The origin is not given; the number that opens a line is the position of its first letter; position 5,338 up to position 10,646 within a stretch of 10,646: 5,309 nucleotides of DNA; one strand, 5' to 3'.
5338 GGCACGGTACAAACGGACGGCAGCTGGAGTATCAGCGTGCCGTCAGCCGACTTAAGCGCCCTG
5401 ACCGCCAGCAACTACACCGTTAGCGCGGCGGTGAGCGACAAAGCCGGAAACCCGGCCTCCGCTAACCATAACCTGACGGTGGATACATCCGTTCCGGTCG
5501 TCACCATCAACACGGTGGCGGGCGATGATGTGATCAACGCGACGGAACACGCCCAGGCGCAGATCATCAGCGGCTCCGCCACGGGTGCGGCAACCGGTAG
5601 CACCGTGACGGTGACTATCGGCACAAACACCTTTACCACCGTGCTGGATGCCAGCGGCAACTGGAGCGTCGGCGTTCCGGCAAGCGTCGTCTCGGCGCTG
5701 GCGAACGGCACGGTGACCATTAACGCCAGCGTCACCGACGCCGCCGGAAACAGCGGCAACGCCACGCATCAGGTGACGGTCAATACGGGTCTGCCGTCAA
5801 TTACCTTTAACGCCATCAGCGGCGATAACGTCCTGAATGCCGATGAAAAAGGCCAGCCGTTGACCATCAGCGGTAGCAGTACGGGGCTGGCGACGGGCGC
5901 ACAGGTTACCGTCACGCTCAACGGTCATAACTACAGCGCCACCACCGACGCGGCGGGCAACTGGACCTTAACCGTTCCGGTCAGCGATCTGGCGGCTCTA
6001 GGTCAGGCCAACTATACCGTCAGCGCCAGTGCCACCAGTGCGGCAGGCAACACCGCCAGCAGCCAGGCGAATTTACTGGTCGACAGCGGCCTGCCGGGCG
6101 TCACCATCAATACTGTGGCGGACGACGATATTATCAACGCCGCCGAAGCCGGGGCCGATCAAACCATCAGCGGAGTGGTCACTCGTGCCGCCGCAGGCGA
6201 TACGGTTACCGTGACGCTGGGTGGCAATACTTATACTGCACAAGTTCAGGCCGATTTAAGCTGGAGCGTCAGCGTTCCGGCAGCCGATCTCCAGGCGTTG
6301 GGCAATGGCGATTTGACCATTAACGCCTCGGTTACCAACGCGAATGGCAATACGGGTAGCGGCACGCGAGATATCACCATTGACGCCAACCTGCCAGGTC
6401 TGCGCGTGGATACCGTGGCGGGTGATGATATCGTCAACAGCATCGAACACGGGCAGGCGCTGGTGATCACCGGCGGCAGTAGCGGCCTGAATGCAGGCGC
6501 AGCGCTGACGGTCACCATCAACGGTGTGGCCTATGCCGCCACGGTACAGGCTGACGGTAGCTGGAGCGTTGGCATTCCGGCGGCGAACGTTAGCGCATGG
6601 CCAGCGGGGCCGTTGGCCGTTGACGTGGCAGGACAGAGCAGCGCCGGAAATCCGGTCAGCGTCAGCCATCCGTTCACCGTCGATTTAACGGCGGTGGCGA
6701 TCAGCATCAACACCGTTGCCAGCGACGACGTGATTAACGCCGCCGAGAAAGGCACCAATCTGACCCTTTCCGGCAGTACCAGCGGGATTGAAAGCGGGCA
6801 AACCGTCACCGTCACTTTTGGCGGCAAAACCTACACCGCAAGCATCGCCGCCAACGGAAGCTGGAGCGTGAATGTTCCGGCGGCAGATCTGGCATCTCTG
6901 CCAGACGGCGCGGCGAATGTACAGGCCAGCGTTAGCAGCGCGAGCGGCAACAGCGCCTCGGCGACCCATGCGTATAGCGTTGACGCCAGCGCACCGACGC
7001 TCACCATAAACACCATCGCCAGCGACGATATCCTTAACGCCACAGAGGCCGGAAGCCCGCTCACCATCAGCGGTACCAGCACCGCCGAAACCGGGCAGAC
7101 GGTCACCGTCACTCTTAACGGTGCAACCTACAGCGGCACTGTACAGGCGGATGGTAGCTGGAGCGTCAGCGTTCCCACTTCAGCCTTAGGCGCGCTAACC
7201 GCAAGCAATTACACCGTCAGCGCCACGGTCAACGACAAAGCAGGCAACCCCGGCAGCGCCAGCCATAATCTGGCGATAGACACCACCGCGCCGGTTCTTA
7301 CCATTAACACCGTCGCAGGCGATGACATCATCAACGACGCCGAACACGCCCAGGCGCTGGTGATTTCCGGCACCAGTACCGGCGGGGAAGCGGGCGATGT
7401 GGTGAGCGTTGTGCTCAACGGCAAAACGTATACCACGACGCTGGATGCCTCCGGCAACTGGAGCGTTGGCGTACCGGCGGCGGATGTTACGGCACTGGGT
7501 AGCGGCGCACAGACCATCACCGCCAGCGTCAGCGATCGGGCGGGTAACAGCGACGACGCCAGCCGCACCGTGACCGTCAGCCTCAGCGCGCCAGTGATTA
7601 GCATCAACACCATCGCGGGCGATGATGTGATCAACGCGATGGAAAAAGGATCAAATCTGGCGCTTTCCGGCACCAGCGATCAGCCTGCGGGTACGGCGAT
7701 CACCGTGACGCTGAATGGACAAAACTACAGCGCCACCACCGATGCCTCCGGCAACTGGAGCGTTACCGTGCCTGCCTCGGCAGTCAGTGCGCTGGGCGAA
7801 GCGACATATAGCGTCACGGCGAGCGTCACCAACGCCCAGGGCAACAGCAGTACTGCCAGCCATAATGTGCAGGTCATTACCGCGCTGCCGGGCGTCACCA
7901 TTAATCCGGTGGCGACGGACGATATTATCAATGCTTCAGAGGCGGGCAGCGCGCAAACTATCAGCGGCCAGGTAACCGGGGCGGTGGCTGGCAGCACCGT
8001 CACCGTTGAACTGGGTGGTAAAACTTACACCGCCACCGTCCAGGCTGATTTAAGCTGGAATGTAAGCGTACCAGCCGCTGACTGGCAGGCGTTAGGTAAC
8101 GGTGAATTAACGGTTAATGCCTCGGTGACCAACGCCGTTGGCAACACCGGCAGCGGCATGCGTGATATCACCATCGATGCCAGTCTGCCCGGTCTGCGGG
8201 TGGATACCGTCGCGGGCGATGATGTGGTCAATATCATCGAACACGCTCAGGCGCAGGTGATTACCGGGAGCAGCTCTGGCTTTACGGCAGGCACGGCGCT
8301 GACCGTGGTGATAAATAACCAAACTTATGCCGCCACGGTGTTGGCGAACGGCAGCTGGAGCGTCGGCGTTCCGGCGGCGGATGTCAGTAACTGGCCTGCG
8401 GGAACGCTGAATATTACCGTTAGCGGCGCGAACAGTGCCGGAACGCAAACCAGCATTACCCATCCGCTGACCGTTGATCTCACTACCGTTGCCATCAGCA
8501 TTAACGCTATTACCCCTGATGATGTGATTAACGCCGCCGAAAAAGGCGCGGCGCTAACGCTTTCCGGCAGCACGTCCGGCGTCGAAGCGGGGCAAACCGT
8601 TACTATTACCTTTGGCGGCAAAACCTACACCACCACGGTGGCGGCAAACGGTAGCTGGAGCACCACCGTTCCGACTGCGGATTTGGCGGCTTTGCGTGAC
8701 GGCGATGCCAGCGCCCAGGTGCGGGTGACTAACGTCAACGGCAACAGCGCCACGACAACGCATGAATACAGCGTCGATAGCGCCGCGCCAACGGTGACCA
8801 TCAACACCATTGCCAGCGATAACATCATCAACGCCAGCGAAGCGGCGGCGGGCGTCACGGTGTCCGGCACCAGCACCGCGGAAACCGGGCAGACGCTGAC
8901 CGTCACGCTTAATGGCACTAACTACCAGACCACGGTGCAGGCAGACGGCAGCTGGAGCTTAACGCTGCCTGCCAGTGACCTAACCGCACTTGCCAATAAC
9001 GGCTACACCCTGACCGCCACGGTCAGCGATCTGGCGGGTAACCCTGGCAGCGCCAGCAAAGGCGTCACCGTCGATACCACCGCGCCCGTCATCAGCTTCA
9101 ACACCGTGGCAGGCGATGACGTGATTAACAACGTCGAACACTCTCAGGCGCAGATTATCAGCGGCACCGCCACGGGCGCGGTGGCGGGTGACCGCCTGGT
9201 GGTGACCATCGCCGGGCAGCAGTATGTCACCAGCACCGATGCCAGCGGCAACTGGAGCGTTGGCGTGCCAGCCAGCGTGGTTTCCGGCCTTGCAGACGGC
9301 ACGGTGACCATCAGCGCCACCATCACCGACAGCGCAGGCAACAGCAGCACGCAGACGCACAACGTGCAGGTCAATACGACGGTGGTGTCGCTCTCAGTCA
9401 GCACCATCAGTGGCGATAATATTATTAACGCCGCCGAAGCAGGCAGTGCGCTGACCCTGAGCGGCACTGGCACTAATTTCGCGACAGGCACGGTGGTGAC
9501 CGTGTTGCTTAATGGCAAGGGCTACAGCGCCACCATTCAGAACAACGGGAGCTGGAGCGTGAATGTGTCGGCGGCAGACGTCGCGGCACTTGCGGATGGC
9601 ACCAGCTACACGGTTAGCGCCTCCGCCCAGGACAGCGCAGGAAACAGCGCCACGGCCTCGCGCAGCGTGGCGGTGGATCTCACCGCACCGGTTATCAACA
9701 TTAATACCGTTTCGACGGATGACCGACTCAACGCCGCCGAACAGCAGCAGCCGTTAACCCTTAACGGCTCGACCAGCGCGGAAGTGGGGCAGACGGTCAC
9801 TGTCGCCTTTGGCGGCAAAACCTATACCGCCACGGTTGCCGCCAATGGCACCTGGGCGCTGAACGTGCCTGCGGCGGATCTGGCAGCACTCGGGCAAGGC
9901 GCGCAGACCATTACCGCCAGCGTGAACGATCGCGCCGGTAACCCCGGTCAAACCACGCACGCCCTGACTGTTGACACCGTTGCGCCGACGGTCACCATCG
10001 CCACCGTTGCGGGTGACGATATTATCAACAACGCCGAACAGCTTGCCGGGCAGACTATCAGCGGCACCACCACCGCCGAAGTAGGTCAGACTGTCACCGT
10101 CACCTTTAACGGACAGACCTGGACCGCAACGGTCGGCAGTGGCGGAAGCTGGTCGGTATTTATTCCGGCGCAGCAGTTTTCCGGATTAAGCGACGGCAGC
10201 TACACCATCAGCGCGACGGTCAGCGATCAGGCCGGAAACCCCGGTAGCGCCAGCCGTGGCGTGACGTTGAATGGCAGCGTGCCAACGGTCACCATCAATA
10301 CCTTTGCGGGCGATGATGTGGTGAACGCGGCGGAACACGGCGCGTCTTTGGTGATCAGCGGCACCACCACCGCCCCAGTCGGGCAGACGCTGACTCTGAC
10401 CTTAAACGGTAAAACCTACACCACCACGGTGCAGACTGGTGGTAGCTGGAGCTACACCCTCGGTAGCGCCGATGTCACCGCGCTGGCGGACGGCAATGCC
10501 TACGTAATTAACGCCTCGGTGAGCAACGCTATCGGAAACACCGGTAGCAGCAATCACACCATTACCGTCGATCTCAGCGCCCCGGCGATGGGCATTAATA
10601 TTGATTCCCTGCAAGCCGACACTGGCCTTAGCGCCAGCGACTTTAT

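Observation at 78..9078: Hierarchical organisation: six module types in fixed order forming a ~1.8-kb super-repeat, present five times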

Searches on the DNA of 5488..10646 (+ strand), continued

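Call 44: get_annotated_region(hit=H61, flank=6000)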
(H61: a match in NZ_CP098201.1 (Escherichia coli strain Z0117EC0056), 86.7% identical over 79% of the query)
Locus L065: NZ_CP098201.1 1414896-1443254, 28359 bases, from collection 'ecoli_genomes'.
description: Escherichia coli strain Z0117EC0056 chromosome, complete genome
organism: Escherichia coli strain Z0117EC0056 (NCBI taxid 562)
replicon: chromosome; assembly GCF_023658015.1
host: Canis lupus familiaris; source: -; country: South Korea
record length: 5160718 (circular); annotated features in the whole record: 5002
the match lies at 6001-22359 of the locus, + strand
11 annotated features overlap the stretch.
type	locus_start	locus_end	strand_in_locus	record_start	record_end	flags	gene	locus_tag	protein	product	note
CDS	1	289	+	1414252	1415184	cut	glsA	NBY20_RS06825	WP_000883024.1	glutaminase A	-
CDS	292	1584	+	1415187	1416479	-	ybaT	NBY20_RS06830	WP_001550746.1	APC family permease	-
CDS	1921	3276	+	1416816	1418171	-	-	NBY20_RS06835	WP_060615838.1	TolC family outer membrane protein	-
CDS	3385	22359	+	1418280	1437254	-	siiEA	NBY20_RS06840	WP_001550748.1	BapA-related adhesin SiiEA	-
CDS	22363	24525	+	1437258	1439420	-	-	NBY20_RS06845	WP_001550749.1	type I secretion system permease/ATPase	-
CDS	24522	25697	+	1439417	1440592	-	-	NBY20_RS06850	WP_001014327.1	HlyD family type I secretion periplasmic adaptor subunit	-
CDS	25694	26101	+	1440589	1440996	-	cueR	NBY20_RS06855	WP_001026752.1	Cu(I)-responsive transcriptional regulator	-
CDS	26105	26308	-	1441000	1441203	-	-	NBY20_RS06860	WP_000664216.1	hypothetical protein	-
CDS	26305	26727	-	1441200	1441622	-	-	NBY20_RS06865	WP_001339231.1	hypothetical protein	-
CDS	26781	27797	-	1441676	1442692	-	-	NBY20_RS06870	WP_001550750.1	YadA family autotransporter adhesin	-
CDS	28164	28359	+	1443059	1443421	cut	-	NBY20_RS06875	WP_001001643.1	hypothetical protein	-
